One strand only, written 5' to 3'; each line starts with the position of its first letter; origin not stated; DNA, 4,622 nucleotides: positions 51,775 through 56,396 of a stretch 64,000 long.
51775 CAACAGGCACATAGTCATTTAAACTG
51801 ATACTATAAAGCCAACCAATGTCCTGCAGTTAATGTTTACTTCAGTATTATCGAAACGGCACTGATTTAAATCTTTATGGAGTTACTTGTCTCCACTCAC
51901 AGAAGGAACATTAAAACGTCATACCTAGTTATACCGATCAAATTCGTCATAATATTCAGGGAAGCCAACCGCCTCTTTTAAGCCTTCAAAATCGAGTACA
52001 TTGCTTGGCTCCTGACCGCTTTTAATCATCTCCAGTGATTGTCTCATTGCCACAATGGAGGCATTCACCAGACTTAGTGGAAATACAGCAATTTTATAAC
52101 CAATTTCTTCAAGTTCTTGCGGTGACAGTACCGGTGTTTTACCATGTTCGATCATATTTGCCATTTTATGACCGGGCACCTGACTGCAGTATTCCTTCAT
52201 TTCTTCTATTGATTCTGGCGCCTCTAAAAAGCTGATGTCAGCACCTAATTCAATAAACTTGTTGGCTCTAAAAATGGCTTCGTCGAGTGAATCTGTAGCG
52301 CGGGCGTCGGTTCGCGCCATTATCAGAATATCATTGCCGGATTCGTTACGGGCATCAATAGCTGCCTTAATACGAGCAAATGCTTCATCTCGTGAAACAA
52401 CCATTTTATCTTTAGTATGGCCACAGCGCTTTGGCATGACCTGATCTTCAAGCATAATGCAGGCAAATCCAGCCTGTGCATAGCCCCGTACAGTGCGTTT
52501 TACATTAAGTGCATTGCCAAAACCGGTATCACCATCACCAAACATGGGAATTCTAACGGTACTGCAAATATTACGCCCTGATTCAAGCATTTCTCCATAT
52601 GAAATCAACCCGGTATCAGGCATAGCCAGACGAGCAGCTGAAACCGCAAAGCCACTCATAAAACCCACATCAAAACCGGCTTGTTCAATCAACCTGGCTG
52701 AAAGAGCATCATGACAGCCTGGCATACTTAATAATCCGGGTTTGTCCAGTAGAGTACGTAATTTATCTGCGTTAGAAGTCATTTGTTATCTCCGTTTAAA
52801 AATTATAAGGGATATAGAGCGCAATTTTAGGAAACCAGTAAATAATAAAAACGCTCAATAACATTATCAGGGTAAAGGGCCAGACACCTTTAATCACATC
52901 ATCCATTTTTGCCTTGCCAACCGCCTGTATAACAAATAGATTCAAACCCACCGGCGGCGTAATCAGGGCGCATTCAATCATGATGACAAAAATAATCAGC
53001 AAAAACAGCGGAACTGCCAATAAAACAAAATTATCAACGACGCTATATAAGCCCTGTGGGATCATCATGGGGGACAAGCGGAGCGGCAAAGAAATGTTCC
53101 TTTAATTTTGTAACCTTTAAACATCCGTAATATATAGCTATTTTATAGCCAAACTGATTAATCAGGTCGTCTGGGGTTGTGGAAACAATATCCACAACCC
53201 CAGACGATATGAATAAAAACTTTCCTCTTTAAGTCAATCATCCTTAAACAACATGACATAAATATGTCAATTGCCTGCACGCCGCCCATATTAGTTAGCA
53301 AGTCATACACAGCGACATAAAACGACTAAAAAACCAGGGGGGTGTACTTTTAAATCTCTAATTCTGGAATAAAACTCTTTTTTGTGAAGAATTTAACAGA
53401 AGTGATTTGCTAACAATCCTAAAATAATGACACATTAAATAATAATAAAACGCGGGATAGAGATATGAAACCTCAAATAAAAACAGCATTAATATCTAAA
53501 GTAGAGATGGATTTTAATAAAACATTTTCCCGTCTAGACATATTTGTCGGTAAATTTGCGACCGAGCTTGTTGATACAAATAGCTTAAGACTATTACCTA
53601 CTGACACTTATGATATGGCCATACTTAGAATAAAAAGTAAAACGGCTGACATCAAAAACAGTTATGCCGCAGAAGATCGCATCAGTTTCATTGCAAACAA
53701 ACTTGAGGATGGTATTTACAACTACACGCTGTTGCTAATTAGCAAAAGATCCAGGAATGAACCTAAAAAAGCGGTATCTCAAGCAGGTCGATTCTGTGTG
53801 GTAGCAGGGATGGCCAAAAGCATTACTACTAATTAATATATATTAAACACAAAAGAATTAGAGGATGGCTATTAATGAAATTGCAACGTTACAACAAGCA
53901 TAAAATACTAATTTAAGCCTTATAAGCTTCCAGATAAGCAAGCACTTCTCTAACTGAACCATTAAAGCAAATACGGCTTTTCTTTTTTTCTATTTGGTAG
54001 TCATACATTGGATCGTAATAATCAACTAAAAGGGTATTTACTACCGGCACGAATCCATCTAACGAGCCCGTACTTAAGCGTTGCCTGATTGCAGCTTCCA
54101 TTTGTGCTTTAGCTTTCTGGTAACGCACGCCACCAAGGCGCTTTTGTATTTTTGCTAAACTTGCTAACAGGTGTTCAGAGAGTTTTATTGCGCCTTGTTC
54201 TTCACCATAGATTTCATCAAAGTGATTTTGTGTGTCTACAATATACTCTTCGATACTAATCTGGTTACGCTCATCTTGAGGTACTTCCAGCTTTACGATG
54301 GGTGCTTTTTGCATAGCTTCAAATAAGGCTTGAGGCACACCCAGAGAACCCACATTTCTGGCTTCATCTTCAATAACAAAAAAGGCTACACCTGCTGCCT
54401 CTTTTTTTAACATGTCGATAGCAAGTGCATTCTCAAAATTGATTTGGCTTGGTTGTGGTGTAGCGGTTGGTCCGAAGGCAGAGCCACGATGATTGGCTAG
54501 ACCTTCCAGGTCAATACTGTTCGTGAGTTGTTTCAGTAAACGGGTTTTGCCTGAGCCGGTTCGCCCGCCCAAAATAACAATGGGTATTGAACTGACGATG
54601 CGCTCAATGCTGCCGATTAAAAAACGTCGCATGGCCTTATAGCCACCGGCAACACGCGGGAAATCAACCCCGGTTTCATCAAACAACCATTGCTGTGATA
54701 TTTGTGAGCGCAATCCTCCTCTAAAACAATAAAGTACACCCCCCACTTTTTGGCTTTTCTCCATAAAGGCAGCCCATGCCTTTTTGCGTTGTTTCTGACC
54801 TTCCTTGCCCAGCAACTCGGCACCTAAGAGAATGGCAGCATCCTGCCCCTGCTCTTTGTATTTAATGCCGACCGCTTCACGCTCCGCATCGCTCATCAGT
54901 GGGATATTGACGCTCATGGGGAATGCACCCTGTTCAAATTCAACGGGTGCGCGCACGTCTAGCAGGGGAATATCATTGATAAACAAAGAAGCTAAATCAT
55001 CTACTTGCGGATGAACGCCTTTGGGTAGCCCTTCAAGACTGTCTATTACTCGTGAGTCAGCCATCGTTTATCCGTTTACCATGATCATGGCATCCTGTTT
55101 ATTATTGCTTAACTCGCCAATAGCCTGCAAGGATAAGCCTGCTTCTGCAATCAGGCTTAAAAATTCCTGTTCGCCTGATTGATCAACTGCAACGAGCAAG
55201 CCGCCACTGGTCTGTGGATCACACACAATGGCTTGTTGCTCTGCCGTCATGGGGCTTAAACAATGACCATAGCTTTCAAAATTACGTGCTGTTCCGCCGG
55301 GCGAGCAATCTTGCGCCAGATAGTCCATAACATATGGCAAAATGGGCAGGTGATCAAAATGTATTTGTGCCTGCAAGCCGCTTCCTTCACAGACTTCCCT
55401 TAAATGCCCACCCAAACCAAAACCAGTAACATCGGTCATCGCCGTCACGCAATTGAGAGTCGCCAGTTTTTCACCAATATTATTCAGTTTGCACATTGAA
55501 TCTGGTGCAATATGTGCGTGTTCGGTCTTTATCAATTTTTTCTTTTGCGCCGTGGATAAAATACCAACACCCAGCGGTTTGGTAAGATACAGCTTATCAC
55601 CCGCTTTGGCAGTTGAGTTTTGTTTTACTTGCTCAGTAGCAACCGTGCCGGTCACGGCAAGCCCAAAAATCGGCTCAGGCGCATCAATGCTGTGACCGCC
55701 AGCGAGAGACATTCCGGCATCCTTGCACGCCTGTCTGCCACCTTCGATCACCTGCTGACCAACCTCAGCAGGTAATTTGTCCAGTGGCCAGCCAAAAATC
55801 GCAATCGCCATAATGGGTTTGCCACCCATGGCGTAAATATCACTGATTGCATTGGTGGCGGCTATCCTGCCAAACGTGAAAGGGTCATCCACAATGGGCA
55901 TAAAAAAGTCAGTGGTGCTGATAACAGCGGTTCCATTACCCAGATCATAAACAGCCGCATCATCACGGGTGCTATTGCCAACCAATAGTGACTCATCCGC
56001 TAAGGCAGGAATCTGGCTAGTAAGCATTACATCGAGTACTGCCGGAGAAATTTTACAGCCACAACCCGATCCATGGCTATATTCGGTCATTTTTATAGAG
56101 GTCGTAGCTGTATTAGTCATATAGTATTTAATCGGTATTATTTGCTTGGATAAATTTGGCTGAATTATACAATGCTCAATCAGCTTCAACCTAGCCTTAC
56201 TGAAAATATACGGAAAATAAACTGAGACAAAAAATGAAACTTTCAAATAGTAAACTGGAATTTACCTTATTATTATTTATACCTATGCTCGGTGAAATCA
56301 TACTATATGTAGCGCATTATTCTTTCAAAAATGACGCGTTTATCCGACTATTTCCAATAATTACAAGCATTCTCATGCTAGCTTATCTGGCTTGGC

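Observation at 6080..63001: Dense family of ~35-bp C6-7-core repeats: 16 motif copies at 14 loci in 64 kb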

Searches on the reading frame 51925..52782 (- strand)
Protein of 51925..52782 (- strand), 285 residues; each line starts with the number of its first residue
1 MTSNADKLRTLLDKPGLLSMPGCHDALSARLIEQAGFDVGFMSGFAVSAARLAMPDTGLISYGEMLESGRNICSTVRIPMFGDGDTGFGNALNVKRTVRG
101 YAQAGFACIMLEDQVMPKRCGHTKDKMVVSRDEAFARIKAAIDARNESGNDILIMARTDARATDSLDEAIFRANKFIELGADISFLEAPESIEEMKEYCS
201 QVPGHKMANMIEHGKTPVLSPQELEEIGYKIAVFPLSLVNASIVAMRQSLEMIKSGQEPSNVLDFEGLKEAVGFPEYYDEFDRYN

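Call 61: search_protein_families(library=pfam, max_evalue=0.00001, proteins=[window:51925-52782:-])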
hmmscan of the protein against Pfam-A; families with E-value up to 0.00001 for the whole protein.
window:51925-52782:- (285 aa): 2 families
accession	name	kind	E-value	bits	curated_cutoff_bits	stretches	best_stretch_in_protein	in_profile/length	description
PF13714.12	PEP_mutase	-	2.9e-41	142.1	31.5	1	8-253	1-239/240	Phosphoenolpyruvate phosphomutase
PF00463.27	ICL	-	8.8e-11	41.4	26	1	79-177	151-251/526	Isocitrate lyase family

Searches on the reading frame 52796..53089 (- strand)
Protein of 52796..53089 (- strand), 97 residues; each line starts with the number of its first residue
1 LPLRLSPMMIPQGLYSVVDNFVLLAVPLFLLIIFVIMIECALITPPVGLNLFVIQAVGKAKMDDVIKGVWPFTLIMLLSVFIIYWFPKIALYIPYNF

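Call 61: search_protein_families(library=pfam, max_evalue=0.00001, proteins=[window:52796-53089:-])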
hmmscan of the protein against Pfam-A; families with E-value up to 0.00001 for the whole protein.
window:52796-53089:- (97 aa): 1 family
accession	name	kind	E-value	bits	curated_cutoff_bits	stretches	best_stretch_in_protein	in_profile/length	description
PF06808.19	DctM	-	5.8e-13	48.9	23.8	1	32-89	356-413/413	Tripartite ATP-independent periplasmic transporter, DctM component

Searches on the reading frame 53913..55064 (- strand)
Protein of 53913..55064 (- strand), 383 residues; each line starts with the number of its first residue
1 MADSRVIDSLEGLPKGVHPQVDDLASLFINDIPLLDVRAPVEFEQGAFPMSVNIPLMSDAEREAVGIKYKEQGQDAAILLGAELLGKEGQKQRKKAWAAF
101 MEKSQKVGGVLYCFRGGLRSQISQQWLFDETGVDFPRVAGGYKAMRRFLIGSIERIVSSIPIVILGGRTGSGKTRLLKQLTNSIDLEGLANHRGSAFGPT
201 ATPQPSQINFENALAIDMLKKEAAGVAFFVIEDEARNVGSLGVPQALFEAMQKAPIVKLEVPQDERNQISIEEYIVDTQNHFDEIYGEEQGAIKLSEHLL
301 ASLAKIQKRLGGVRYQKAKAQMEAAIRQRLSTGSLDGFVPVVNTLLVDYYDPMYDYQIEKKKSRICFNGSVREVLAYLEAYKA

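Call 14: search_protein_families(library=pfam, proteins=[window:53913-55064:-])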
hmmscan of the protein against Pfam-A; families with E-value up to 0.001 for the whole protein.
window:53913-55064:- (383 aa): 1 family
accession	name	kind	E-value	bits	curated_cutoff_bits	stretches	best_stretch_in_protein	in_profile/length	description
PF00581.25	Rhodanese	-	0.00029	21.7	22.2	0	31-144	13-98/102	Rhodanese-like domain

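Call 18: find_homologous_proteins(query=window:53913-55064:-, max_evalue=1e-30)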
Query window:53913-55064:- (383 aa): 7997 proteins with E <= 1e-30 among 8000 candidates; the best 120 are listed.
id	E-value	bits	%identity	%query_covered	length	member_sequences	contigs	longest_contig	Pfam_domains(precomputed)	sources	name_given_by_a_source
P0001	2.0e-248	842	100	100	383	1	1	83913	PF26341.1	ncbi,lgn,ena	-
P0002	3.6e-241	818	97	100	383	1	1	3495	PF26341.1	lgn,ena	-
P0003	1.5e-196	671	81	97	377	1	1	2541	PF00581.26,PF26341.1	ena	-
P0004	4.0e-196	670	80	97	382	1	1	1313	PF26341.1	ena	-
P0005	1.2e-195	668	80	97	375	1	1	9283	PF26341.1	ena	-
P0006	1.6e-195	668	76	97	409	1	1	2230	PF26341.1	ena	-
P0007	1.8e-195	668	79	97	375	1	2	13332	PF00581.26,PF26341.1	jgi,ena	-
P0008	2.0e-195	667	79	97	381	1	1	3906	PF26341.1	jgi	-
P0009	2.4e-195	667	79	97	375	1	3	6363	PF00581.26,PF26341.1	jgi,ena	-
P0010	4.9e-195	666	79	97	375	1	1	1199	PF00581.26,PF26341.1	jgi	-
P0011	6.4e-195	666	79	97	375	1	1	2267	PF00581.26,PF26341.1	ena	-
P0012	1.5e-194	665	80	97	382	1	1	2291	PF26341.1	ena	-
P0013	1.6e-194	664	80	96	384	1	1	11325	PF26341.1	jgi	-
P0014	1.6e-194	664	79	97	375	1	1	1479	PF26341.1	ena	-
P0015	2.1e-194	664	79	97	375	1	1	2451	PF00581.26,PF26341.1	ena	-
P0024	9.3e-192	655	78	97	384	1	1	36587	PF26341.1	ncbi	-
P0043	4.1e-187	640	77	97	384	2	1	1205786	PF00581.26,PF26341.1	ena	-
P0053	5.0e-184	630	75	97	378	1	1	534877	PF26341.1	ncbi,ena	ncbi:MAG: tRNA 2-selenouridine(34) synthase MnmH [Cocleimonas sp.]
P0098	6.2e-163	561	68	97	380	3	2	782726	PF26341.1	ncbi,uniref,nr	ncbi:tRNA 2-selenouridine(34) synthase MnmH [Cocleimonas sp. KMM 6892]|uniref:tRNA 2-selenouridine(3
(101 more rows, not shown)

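Call 20: find_encoding_contigs(protein=P0001, flank=1000, max_places=3)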
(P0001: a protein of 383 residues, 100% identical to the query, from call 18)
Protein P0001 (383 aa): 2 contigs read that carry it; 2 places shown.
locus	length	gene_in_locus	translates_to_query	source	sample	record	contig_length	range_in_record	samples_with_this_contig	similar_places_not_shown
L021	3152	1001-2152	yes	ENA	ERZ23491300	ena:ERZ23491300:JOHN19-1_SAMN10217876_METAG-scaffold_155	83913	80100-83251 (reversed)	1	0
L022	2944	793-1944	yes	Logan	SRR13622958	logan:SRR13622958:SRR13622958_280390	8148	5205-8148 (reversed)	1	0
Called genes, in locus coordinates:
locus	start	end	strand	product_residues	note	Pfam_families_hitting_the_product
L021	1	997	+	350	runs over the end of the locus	PF00586:AIRS, PF02769:AIRS_C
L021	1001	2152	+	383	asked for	PF26341:AAA_SelU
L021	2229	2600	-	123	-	-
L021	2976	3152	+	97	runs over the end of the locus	PF06808:DctM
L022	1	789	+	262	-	?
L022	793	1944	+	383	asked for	PF26341:AAA_SelU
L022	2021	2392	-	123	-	-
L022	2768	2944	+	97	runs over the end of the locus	PF06808:DctM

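Call 21: find_encoding_contigs(protein=P0024, flank=10000, max_places=2)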
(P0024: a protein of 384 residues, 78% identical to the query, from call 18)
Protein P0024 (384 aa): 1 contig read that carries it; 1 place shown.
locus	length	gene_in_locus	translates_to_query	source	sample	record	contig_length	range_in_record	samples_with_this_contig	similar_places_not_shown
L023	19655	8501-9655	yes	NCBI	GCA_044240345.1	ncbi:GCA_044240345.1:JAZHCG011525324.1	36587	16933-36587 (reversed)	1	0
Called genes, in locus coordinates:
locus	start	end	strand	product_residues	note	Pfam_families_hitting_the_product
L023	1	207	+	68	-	?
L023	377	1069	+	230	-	PF05036:SPOR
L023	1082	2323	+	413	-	PF00990:GGDEF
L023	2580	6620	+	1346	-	PF00270:DEAD, PF13401:AAA_22 (weak), PF00271:Helicase_C, PF21010:HA2_C, PF07717:OB_NTP_bind, PF11898:DUF3418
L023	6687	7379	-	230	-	PF00106:adh_short, PF01370:Epimerase (weak), PF08659:KR, PF13460:NAD_binding_10, PF13561:adh_short_C2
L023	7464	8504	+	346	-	PF00586:AIRS, PF02769:AIRS_C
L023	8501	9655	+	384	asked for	PF26341:AAA_SelU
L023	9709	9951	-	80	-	-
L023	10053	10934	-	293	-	PF00892:EamA, PF03151:TPT (faint), PF00892:EamA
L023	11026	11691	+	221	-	PF01852:START, PF03364:Polyketide_cyc (faint)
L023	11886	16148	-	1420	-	PF00176:SNF2-rel_dom, PF00271:Helicase_C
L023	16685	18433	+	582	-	PF02776:TPP_enzyme_N, PF00205:TPP_enzyme_M, PF02775:TPP_enzyme_C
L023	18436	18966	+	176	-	PF01842:ACT, PF22629:ACT_AHAS_ss, PF13710:ACT_5, PF10369:ALS_ss_C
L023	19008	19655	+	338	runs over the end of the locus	PF02826:2-Hacid_dh_C (weak), PF03807:F420_oxidored (weak), PF07991:KARI_N, PF01450:KARI_C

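Call 22: find_encoding_contigs(protein=P0043, flank=10000, max_places=2)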
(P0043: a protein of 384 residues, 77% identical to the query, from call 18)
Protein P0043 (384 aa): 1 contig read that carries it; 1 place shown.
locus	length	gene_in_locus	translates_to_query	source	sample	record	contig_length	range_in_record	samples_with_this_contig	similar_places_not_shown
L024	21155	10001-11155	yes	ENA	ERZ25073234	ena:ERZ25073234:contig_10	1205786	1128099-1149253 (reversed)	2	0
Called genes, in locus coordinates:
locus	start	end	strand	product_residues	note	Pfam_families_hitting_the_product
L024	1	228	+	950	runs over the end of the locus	PF16078:2-oxogl_dehyd_N, PF00676:E1_dh, PF02779:Transket_pyr, PF16870:OxoGdeHyase_C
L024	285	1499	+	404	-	PF00364:Biotin_lipoyl, PF25997:BSH_YhbJ (weak), PF25917:BSH_RND (faint), PF02817:E3_binding, PF00198:2-oxoacid_dh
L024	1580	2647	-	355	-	PF02568:ThiI (faint), PF03054:tRNA_Me_trans, PF20259:tRNA_Me_trans_M, PF20258:tRNA_Me_trans_C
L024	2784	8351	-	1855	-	PF10633:NPCBM_assoc (faint), PF25564:DUF7933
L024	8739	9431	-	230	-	PF00106:adh_short, PF01370:Epimerase (weak), PF08659:KR (weak), PF13460:NAD_binding_10, PF13561:adh_short_C2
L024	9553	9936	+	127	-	PF13366:PDDEXK_3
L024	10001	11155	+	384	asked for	PF00581:Rhodanese (faint), PF26341:AAA_SelU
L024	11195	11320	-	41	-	-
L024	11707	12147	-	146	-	PF20159:YidB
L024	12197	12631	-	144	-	PF04972:BON, PF01476:LysM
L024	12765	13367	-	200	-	PF00877:NLPC_P60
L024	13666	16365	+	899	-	PF14814:UB2H, PF00912:Transgly, PF00905:Transpeptidase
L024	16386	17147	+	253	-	-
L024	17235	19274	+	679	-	PF00270:DEAD (weak), PF04851:ResIII (faint), PF13307:Helicase_C_2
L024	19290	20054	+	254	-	PF00814:TsaD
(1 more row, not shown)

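Call 25: find_encoding_contigs(protein=P0005, flank=10000, max_places=2)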
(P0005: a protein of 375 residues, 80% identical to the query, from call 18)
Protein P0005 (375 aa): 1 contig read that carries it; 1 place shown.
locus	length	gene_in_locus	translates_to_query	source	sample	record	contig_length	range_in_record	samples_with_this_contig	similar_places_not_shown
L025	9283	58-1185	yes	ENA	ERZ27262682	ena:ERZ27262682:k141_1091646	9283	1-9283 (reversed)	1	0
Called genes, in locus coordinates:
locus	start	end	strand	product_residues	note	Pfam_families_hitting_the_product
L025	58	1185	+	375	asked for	PF26341:AAA_SelU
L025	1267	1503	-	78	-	-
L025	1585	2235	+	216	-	PF01852:START, PF03364:Polyketide_cyc (weak)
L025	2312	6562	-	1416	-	PF00176:SNF2-rel_dom, PF00271:Helicase_C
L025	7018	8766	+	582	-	PF02776:TPP_enzyme_N, PF00205:TPP_enzyme_M, PF02775:TPP_enzyme_C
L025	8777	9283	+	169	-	?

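Call 26: find_encoding_contigs(protein=P0053, flank=10000, max_places=2)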
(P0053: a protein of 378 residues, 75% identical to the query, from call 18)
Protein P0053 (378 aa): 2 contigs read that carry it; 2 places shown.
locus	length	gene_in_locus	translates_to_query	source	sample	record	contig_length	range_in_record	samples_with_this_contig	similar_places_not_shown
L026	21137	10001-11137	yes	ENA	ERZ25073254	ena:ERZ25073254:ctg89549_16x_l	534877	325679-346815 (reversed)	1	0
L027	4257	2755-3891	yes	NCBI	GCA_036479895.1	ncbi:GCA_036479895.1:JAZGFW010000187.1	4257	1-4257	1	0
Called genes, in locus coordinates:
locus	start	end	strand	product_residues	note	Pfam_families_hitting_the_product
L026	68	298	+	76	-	-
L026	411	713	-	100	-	-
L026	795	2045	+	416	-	PF12704:MacB_PCD, PF02687:FtsX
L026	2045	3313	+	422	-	PF12704:MacB_PCD, PF02687:FtsX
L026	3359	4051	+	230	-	PF00005:ABC_tran, PF13304:AAA_21 (faint), PF02463:SMC_N (weak)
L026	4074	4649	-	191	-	PF09835:DUF2062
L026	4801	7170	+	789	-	PF13567:DUF4131, PF03772:Competence, PF00753:Lactamase_B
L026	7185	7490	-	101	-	PF01722:BolA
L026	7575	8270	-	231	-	PF00106:adh_short, PF01370:Epimerase (weak), PF08659:KR (weak), PF13460:NAD_binding_10, PF13561:adh_short_C2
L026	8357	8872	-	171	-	-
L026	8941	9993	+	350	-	PF00586:AIRS, PF02769:AIRS_C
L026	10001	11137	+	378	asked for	PF26341:AAA_SelU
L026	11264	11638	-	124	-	PF12844:HTH_19 (weak), PF01381:HTH_3 (faint), PF12472:DUF3693 (weak)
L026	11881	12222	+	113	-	-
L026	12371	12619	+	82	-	-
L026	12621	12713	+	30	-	-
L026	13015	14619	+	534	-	PF05840:Phage_GPA, PF23343:REP_ORF2-G2P (weak)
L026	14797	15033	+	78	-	-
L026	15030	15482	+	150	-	-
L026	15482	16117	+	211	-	-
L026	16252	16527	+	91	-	-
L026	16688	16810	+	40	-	-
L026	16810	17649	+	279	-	PF18628:P2_N, PF25513:P2_C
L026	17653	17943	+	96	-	-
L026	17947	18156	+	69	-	-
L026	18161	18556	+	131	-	-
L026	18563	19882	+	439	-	-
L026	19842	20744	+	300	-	-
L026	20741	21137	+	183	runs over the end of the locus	-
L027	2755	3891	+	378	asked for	PF26341:AAA_SelU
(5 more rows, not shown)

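Call 27: find_encoding_contigs(protein=P0098, flank=10000, max_places=2)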
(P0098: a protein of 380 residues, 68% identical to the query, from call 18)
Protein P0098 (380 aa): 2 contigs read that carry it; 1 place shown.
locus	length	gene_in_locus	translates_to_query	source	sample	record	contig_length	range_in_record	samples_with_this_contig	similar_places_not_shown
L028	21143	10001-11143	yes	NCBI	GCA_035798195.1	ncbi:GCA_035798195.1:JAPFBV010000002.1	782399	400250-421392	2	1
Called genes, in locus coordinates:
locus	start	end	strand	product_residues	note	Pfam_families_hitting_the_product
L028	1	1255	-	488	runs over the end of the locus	PF03150:CCP_MauG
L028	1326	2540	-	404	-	-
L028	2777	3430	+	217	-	-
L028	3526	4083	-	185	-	-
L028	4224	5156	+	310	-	PF10604:Polyketide_cyc2, PF06445:GyrI-like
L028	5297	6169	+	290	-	PF03279:Lip_A_acyltrans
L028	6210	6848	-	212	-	PF04356:DUF489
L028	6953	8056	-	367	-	PF02540:NAD_synthase (faint), PF02568:ThiI (weak), PF03054:tRNA_Me_trans, PF20259:tRNA_Me_trans_M, PF20258:tRNA_Me_trans_C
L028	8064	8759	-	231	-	PF00106:adh_short, PF01370:Epimerase (weak), PF08659:KR (weak), PF13460:NAD_binding_10 (faint), PF13561:adh_short_C2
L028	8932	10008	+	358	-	PF00586:AIRS, PF02769:AIRS_C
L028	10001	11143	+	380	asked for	PF26341:AAA_SelU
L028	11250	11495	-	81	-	-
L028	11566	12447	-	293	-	PF00892:EamA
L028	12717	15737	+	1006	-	PF05088:Bac_GDH_CD, PF00208:ELFV_dehydrog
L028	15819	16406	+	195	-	PF01852:START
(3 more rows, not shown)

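Call 67: find_encoding_contigs(protein=P0002, flank=3000, max_places=3)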
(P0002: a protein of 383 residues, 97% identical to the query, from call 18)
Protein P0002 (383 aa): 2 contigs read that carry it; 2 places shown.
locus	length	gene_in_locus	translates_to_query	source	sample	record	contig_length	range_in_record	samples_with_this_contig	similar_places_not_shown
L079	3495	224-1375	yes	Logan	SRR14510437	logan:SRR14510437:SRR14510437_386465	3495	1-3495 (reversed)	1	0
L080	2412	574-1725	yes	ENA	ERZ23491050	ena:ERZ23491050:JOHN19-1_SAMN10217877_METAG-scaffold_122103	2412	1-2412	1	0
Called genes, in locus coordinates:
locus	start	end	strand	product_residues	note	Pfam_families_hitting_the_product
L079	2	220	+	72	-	?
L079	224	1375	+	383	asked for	PF26341:AAA_SelU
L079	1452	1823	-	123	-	-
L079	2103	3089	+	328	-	PF03480:DctP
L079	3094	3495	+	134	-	?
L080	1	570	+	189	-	?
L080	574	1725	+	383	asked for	PF26341:AAA_SelU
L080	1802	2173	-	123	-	-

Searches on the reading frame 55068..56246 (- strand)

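Call 14: search_protein_families(library=pfam, proteins=[window:55068-56246:-])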
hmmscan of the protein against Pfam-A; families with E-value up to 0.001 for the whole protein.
window:55068-56246:- (392 aa): 2 families
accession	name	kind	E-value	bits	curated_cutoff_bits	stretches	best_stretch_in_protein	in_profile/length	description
PF00586.29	AIRS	-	9e-26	90.9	24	1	95-202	2-112/112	AIR synthase related protein, N-terminal domain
PF02769.27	AIRS_C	-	9.4e-20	71.8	23.1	1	214-386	1-152/156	AIR synthase related protein, C-terminal domain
